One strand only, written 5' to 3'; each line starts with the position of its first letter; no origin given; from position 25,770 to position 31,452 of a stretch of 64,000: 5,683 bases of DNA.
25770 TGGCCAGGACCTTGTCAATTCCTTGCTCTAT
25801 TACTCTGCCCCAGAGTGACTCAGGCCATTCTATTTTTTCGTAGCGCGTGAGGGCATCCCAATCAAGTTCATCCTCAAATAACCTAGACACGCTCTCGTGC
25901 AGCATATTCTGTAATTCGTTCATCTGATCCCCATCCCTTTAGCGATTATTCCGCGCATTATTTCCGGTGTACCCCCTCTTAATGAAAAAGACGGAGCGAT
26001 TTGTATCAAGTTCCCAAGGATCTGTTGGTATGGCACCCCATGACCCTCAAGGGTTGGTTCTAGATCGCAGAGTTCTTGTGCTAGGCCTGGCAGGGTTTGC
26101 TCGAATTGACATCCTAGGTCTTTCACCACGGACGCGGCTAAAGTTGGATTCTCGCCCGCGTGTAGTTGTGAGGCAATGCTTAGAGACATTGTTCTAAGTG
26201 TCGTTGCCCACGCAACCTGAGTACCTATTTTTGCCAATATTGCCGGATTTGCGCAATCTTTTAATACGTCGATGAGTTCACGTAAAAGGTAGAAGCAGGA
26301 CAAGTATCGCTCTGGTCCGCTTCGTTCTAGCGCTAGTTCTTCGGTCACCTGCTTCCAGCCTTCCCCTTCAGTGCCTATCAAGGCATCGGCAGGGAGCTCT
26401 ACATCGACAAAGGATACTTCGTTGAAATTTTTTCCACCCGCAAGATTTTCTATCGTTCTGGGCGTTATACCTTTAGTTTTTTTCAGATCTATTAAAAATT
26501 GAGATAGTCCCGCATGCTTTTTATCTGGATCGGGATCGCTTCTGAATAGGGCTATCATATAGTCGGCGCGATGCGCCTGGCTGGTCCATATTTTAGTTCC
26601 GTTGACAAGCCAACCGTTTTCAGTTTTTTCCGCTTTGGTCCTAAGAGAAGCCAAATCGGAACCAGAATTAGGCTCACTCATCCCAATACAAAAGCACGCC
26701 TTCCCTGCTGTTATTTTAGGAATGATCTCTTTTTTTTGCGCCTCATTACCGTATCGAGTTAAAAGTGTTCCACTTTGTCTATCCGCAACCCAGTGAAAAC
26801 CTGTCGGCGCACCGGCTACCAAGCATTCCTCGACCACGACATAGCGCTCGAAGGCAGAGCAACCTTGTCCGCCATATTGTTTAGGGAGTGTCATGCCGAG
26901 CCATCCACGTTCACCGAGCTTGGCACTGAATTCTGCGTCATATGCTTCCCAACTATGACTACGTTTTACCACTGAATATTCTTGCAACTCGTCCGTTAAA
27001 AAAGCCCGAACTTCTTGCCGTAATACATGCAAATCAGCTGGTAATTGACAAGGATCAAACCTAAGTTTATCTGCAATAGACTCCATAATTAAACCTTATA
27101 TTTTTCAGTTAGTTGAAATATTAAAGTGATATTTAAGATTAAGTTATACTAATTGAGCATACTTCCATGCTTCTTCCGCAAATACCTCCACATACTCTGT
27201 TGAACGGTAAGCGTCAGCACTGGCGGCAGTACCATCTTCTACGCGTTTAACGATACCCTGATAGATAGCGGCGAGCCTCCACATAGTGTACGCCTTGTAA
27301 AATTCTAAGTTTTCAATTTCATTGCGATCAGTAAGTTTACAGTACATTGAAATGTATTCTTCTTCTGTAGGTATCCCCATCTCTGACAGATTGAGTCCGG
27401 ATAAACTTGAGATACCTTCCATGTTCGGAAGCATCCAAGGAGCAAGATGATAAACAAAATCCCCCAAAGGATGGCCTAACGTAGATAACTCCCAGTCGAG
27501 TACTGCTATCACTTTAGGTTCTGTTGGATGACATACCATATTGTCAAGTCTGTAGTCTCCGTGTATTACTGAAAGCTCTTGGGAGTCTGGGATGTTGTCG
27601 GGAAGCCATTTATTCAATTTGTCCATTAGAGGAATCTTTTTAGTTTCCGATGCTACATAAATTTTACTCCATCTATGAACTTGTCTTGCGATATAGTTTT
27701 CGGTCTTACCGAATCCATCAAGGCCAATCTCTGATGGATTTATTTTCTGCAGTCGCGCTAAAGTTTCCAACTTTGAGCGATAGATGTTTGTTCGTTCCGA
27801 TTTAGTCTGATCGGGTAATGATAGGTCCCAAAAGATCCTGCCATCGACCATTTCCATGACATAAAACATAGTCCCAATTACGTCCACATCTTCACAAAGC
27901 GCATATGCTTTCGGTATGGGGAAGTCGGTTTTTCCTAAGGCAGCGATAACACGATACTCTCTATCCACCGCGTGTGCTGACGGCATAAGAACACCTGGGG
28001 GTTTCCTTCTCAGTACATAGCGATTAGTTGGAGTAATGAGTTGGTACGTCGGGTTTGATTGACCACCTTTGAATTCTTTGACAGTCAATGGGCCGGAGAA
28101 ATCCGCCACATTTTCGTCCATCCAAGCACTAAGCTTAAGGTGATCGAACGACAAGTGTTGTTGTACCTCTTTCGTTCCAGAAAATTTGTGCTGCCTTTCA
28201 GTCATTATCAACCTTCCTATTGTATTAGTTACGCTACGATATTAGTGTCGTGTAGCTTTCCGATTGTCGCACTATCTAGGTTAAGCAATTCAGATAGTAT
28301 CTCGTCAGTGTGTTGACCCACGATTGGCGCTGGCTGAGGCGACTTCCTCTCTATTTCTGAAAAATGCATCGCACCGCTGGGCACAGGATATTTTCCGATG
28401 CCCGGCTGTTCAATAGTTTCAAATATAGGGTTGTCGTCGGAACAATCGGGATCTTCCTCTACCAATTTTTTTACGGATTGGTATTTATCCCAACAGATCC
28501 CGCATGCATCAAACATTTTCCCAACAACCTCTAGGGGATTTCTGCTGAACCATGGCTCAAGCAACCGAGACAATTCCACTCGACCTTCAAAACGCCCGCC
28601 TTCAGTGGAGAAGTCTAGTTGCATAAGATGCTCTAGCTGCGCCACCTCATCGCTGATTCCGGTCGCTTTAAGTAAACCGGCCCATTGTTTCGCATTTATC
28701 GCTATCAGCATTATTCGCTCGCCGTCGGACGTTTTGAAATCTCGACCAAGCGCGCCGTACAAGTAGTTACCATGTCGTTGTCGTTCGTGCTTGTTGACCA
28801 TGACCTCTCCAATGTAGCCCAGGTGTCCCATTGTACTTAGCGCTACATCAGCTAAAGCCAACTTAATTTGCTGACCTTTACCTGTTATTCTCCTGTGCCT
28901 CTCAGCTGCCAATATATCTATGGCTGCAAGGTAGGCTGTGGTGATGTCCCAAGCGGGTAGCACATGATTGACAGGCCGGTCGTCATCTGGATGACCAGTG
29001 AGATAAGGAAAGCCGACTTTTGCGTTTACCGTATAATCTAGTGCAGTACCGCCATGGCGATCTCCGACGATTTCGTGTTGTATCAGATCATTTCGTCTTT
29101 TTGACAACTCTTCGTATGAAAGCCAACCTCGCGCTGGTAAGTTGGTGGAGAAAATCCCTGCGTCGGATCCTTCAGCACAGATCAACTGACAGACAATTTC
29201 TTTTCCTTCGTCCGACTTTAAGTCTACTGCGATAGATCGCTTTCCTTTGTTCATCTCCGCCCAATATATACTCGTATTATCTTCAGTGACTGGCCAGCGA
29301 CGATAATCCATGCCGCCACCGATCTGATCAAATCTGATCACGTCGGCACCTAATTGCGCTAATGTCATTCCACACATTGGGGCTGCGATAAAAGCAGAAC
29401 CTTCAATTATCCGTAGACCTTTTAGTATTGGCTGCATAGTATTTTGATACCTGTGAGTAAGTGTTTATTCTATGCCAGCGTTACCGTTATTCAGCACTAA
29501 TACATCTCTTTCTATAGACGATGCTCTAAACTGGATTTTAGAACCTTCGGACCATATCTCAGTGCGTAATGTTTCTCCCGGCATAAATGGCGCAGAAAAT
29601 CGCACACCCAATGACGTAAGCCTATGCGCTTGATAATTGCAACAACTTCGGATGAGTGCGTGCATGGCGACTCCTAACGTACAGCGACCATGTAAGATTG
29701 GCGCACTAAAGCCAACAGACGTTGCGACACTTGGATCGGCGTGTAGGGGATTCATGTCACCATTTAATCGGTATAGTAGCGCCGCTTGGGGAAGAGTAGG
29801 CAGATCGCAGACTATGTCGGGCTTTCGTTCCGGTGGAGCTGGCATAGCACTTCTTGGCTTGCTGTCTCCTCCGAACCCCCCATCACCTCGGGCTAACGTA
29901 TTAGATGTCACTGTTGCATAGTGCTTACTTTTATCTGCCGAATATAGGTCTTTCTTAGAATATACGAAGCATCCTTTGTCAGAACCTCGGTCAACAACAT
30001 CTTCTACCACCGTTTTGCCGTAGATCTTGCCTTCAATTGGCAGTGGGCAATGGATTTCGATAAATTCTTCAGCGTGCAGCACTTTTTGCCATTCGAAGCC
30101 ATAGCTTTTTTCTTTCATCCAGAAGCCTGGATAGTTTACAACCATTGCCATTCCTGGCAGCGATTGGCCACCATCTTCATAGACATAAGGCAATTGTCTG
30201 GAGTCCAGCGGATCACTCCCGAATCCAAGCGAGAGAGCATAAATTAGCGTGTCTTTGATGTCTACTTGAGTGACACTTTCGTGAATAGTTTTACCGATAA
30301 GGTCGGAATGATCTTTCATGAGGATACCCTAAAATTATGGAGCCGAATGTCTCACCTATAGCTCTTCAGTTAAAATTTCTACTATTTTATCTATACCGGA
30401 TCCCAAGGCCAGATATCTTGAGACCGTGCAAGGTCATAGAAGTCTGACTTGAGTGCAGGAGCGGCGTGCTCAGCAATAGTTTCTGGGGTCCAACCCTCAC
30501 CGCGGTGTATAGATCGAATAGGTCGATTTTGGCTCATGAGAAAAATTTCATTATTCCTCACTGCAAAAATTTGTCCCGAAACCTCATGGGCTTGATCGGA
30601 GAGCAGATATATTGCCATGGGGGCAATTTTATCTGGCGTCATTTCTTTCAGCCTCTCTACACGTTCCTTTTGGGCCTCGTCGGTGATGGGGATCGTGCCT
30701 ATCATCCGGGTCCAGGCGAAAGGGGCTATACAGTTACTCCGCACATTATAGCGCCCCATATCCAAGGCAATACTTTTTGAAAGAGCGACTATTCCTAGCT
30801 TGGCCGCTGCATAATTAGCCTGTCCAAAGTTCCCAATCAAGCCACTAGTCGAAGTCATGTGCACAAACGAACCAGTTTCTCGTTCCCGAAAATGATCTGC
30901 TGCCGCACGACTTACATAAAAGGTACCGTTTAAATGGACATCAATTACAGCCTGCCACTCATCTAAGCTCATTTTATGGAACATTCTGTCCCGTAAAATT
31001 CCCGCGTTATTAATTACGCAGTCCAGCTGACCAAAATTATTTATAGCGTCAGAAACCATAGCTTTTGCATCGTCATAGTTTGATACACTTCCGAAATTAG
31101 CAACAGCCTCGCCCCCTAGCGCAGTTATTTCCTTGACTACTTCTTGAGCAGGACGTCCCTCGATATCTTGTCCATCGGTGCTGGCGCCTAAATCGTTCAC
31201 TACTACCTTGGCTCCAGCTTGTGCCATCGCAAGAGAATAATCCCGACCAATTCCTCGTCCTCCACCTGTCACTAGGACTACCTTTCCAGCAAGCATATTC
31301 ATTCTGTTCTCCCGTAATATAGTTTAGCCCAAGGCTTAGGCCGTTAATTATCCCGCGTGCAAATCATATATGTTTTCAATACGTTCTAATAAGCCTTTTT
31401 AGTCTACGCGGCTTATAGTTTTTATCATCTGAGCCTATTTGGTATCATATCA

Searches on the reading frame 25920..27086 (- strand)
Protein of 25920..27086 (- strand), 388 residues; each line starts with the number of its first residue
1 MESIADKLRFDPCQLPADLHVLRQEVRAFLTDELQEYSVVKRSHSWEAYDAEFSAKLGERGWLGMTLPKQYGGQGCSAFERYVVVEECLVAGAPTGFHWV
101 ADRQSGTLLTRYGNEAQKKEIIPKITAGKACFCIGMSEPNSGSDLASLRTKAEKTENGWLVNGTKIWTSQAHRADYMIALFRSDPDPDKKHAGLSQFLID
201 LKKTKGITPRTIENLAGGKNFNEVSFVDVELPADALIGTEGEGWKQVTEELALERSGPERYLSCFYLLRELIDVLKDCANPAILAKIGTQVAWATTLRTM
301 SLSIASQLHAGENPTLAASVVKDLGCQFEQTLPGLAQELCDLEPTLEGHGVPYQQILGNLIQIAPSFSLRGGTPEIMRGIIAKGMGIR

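Call 46: search_protein_families(library=ncbifam, proteins=[window:25920-27086:-], max_evalue=1e-10)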
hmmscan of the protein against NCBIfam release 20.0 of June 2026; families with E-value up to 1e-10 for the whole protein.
window:25920-27086:- (388 aa): 16 families
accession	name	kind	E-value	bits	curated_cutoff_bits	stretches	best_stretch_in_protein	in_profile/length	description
TIGR03204.1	pimC_large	equivalog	7.5e-52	176.5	623.85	1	20-384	9-391/395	pimeloyl-CoA dehydrogenase large subunit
NF042972.1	AcrlCoAredClosAcrC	equivalog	9.3e-32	110.1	640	1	20-251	10-238/378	acryloyl-CoA reductase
NF045552.1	GlutCoADH_Des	equivalog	2.5e-29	102.7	470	1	15-252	5-241/387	glutaryl-CoA dehydrogenase Acd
NF008997.0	PRK12341.1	equivalog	1.7e-28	99.7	537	1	21-255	11-242/382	acyl-CoA dehydrogenase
NF045652.1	ProlPCPDhRedW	equivalog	1.9e-25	89.5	650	1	18-256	3-241/376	L-prolyl-[peptidyl-carrier protein] dehydrogenase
NF042439.1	SulpropCoADesulf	equivalog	7.7e-25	87.4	600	1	46-245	22-221/379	3-sulfinopropanoyl-CoA desulfinase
TIGR03207.1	cyc_hxne_CoA_dh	equivalog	1.1e-24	86.8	575.35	1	18-252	4-235/372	cyclohexanecarboxyl-CoA dehydrogenase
NF053553.1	prodigi_MBC_PigA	equivalog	8.1e-23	81.1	500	1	25-255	15-245/381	prodigiosin MBC biosynthesis dehydrogenase PigA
NF043006.1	CyhCrbnylCoADH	equivalog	6.7e-21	74.7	650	1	52-255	39-241/380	cyclohexane-1-carbonyl-CoA dehydrogenase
NF002885.1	PRK03354.1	equivalog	7.4e-21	74.6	540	1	42-255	31-239/378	crotonobetainyl-CoA dehydrogenase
NF058590.1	AcCoDHFadEBacil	equivalog_domain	8.3e-19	67.5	600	1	12-244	18-246/586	acyl-CoA dehydrogenase FadE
TIGR03203.1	pimD_small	equivalog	5.4e-18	65.2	652.7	1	20-245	9-230/378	pimeloyl-CoA dehydrogenase small subunit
NF007000.1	PRK09463.1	subfamily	6.5e-16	57.8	600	1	21-256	42-298/726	acyl-CoA dehydrogenase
NF037942.1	ac_ACP_DH_MbtN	equivalog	2.1e-14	53.1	700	1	107-255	86-233/376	mycobactin biosynthesis acyl-ACP dehydrogenase MbtN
NF052270.1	Staph_DH_FadE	equivalog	2e-13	49.9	600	1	112-214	120-217/400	acyl-CoA dehydrogenase FadE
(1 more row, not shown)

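Call 51: search_solved_structures(query=window:25920-27086:-, max_evalue=1e-10)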
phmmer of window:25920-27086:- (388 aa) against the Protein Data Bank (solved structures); distinct sequences matched with E-value up to 1e-10: 78 (the best 60 are shown).
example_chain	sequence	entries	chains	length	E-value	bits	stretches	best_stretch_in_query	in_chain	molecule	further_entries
4x28_A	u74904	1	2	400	2.9e-41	144.8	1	29-382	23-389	Acyl-CoA dehydrogenase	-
6wy9_A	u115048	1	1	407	8e-38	133.5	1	15-259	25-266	Acyl-CoA dehydrogenase domain protein Tcur3483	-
6wy8_B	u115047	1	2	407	8.7e-38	133.4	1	15-258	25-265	Acyl-CoA dehydrogenase domain protein Tcur3483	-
1ivh_A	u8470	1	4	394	6.2e-33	117.4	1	19-255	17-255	ISOVALERYL-COA DEHYDROGENASE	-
8sgr_A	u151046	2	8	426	7.8e-33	117.1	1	19-255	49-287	Isovaleryl-CoA dehydrogenase, mitochondrial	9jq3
9jq4_A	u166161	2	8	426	2.4e-32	115.4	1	19-247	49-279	Isovaleryl-CoA dehydrogenase, mitochondrial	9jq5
8hk0_A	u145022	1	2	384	8.7e-30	107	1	56-383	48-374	Acyl-CoA dehydrogenase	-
4o5m_A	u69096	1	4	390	8.4e-29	103.8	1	18-281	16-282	Isovaleryl-CoA dehydrogenase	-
4kto_A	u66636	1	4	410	2.7e-28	102.1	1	17-383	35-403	isovaleryl-CoA dehydrogenase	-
8w0t_A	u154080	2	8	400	7.8e-28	100.6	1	21-255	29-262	Long-chain specific acyl-CoA dehydrogenase, mitochondrial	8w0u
1ws9_A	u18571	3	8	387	1.5e-27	99.7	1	47-251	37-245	acyl-CoA dehydrogenase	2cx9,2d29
8w0z_A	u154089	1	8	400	1.7e-27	99.5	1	21-255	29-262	Long-chain specific acyl-CoA dehydrogenase, mitochondrial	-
3pfd_A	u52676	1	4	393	2.3e-27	99.1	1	9-248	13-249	Acyl-CoA dehydrogenase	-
5lnx_A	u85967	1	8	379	4.2e-27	98.2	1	21-257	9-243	Acyl-CoA dehydrogenase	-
4iv6_A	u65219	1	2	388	9.3e-27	97.1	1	29-385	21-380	Acyl-CoA dehydrogenase FadE3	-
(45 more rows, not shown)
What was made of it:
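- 22560..31302 (-): Conserved divergent acyl-CoA operon. Gene order: SDR (30391-31302), MaoC/hydratase-2 (29465-30319), Mct-like family III CoA-transferase (28229-29437), ACAD11-type kinase (27144-28211), heteromeric ACAD pair (25920-27086 and 24892-25923), crotonase (24058-24876), YkvI-type membrane protein (22937-24031), RidA. Large ACAD subunit vs 4X28 (call 51).
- The ACAD partner resembles ChsE4/5-type enzymes rather than the ACAD11 dehydrogenase domain (call 51).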

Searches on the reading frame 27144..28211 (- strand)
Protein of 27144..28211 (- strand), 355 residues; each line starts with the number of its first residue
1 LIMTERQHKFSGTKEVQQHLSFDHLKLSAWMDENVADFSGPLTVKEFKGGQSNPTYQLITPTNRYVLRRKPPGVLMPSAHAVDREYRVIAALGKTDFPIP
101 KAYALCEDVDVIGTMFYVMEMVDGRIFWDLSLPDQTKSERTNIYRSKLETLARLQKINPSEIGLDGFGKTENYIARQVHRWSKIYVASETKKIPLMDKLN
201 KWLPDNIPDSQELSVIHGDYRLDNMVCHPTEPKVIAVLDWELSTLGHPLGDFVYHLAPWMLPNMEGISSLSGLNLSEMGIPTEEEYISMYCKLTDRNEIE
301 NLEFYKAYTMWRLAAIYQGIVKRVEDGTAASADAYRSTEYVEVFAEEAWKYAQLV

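Call 14: search_protein_families(library=ncbifam, proteins=[window:27144-28211:-], max_evalue=0.001)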
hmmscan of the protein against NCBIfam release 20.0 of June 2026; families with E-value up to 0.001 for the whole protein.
window:27144-28211:- (355 aa): 2 families
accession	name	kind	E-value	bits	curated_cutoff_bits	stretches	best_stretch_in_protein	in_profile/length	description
NF033068.1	APH_3p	equivalog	1.4e-05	24.8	205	1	60-240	32-200/255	APH(3') family aminoglycoside O-phosphotransferase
TIGR02721.1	ycfN_thiK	equivalog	1.9e-05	24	299.45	1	46-248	3-178/256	thiamine kinase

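Call 50: search_solved_structures(query=window:27144-28211:-, max_evalue=0.001)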
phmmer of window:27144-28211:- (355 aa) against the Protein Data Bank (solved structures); distinct sequences matched with E-value up to 0.001: 6.
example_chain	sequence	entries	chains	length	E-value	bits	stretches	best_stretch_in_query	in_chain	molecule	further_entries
3dxp_A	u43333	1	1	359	1.9e-111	375.7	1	8-353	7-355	putative acyl-CoA dehydrogenase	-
8v3v_A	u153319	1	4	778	7.9e-78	265.2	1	11-348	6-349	Acyl-Coenzyme A dehydrogenase family, member 11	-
8v3u_A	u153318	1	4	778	1e-76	261.5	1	11-348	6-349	Acyl-Coenzyme A dehydrogenase family, member 11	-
9o56_A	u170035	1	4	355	9.1e-46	159.7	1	23-353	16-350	Aminoglycoside phosphotransferase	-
3ats_A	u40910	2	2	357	6.4e-12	48.4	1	78-334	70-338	Putative uncharacterized protein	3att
9fsg_A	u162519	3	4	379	6.7e-05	25.3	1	94-314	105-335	Aminoglycoside phosphotransferase-like protein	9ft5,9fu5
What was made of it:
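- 22560..31302 (-): Kinase vs ACAD11 8V3V E 7.9e-78 and 3DXP 1.9e-111 (call 50).
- On ACAD10/11-type 4-hydroxyacyl-CoA kinase: Kinase homology is strong (8V3V E 7.9e-78, residues 11-348 vs 6-349; call 50).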

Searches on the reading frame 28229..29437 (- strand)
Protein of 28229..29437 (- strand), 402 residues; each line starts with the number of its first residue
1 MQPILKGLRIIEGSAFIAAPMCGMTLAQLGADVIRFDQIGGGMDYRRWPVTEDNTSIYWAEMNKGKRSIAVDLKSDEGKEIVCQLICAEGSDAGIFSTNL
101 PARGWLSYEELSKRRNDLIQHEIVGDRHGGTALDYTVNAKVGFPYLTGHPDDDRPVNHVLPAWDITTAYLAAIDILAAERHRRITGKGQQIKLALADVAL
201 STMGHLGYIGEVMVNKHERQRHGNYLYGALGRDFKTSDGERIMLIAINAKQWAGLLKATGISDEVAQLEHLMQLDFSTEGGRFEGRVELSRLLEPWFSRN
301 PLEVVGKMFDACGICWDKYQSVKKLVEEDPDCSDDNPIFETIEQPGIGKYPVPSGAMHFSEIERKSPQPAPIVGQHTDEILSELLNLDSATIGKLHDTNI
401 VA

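Call 46: search_protein_families(library=ncbifam, proteins=[window:28229-29437:-], max_evalue=1e-10)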
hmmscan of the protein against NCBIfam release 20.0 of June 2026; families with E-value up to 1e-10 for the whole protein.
window:28229-29437:- (402 aa): 7 families
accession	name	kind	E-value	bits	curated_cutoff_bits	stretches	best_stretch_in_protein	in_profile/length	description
TIGR04253.1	mesacon_CoA_iso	equivalog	8e-160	532.2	725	1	4-402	2-401/403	2-methylfumaryl-CoA isomerase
NF052585.1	SucGlutTfsCaiB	equivalog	1.2e-33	116.3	750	1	3-388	6-392/394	succinate--glutarate CoA-transferase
NF041294.1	Scnl_mescCoAtase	equivalog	2e-28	99.6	700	1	5-381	4-380/381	succinyl-CoA:mesaconate CoA-transferase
NF003809.0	PRK05398.1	subfamily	2.3e-27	95.6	442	1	4-200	4-205/416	formyl-CoA transferase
TIGR03253.1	oxalate_frc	equivalog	5.1e-25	88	504.2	1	5-400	4-415/416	formyl-CoA transferase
NF008511.0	PRK11430.1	equivalog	6.3e-17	61.7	522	1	5-265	10-272/381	CoA:oxalate CoA-transferase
NF002914.1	PRK03525.1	equivalog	4.3e-12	45.7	413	1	5-397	10-393/400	L-carnitine CoA-transferase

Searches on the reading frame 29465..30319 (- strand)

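Call 14: search_protein_families(library=ncbifam, proteins=[window:29465-30319:-], max_evalue=0.001)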
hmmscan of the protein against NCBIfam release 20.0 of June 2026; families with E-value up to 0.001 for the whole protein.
window:29465-30319:- (284 aa): 1 family
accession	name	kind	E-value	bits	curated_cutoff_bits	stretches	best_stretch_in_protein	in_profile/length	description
NF040620.1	fused_HadA_HadB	exception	0.00011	21.8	350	1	186-250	224-286/329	fused (3R)-hydroxyacyl-ACP dehydratase subunits HadA/HadB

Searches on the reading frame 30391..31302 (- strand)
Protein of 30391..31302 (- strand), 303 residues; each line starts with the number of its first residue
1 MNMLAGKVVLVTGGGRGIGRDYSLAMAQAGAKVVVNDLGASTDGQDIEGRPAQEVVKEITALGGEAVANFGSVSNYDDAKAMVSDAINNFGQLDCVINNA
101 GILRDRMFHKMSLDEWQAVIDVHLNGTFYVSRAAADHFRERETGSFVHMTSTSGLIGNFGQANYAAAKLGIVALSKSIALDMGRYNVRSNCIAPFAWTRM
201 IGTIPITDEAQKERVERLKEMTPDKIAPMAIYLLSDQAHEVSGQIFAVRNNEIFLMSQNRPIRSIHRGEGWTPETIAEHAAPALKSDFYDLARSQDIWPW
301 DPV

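Call 14: search_protein_families(library=ncbifam, proteins=[window:30391-31302:-], max_evalue=0.001)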
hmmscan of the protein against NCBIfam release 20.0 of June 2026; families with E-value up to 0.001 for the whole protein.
window:30391-31302:- (303 aa): 216 families (the best 25 are shown)
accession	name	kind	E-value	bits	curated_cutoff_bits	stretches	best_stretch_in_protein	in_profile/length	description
NF005861.0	PRK07791.1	subfamily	7.3e-85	284.9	373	1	1-281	1-285/300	SDR family oxidoreductase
NF005862.0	PRK07792.1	equivalog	8.6e-68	228.7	414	1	3-277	10-281/307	3-oxoacyl-ACP reductase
NF004198.0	PRK05653.1-3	equivalog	5.4e-59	199.6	296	1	2-248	3-242/248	3-oxoacyl-ACP reductase FabG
TIGR01830.1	3oxo_ACP_reduc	equivalog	7.8e-55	186.2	297.75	1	9-248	1-234/239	3-oxoacyl-[acyl-carrier-protein] reductase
NF009466.0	PRK12826.1-2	subfamily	1.9e-52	178.2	222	1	7-252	4-244/248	3-oxoacyl-ACP reductase FabG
TIGR03971.1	SDR_subfam_1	subfamily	6.9e-50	169.9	300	1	4-248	1-264/271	mycofactocin-coupled SDR family oxidoreductase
NF009546.0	PRK12935.1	equivalog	1.5e-49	168.8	418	1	1-246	1-239/247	acetoacetyl-CoA reductase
NF005559.1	PRK07231.1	subfamily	2.7e-46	158.1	215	1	4-248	2-243/249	glucose 1-dehydrogenase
NF004197.0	PRK05653.1-1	equivalog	3.1e-46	158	332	1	3-248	4-242/249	3-oxoacyl-ACP reductase FabG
TIGR01829.1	AcAcCoA_reduct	subfamily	5.5e-46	157.2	302.1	1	7-248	1-236/242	acetoacetyl-CoA reductase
NF053807.1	RhamDHLra1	equivalog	1.6e-45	155.8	400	1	3-247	1-242/252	L-rhamnose 1-dehydrogenase Lra1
NF004200.0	PRK05653.1-5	equivalog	1.9e-45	155.3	273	1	7-248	3-237/242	3-oxoacyl-ACP reductase FabG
NF009464.0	PRK12824.1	subfamily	5.5e-44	150.7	269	1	7-248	3-238/245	3-oxoacyl-ACP reductase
NF052558.1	MBtsdlDhBudC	equivalog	5.5e-44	150.6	270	1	5-248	2-237/250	meso-2,3-butanediol dehydrogenase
NF009093.0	PRK12429.1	subfamily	1.3e-43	149.2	258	1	3-248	2-252/259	3-hydroxybutyrate dehydrogenase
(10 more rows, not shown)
